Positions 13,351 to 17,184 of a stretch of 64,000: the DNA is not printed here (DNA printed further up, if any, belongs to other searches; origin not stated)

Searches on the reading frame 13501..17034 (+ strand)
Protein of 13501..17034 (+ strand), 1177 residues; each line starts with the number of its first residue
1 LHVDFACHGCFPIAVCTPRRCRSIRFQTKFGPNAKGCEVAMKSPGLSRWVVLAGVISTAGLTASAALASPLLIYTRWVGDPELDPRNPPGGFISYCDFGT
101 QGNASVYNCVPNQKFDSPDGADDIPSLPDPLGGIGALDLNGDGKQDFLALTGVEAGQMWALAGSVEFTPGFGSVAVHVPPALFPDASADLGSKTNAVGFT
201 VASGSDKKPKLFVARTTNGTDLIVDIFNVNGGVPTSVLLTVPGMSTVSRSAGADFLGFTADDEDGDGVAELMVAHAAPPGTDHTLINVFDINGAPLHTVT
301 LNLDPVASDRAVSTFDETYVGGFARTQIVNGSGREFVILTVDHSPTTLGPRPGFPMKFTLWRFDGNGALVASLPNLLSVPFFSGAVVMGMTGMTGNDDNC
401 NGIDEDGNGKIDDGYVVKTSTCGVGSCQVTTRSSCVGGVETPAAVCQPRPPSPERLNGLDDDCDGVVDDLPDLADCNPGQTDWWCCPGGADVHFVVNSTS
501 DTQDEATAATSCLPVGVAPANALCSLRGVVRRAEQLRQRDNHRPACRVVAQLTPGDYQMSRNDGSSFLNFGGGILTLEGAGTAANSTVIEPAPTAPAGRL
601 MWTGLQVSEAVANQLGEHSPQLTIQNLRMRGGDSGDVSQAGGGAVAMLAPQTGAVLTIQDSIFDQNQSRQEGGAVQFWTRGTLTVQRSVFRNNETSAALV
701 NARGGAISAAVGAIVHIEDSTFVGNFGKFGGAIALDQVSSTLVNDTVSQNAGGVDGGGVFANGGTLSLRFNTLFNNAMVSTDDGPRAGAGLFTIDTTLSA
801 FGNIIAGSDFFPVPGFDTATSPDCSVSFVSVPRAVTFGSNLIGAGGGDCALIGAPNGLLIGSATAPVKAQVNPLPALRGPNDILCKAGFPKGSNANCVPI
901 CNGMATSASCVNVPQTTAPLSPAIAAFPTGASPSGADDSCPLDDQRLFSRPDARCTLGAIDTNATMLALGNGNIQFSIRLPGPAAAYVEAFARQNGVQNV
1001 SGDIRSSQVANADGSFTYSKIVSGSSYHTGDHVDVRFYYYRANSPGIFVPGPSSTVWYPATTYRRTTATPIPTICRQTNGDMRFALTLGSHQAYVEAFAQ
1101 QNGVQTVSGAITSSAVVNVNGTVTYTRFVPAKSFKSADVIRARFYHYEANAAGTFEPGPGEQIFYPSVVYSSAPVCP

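Call 31: search_protein_families(library=pfam, proteins=[window:13501-17034:+], max_evalue=0.01)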
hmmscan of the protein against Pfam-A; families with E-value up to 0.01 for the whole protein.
window:13501-17034:+ (1177 aa): 1 family
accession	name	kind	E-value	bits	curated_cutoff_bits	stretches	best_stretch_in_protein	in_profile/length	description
PF01839.29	FG-GAP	-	0.0054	17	22.1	0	134-148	5-19/37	FG-GAP repeat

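Call 86: search_protein_families(library=padloc, proteins=[window:13501-17034:+], max_evalue=0.00001)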
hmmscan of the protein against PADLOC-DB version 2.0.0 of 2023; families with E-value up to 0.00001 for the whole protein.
window:13501-17034:+ (1177 aa): 0 families
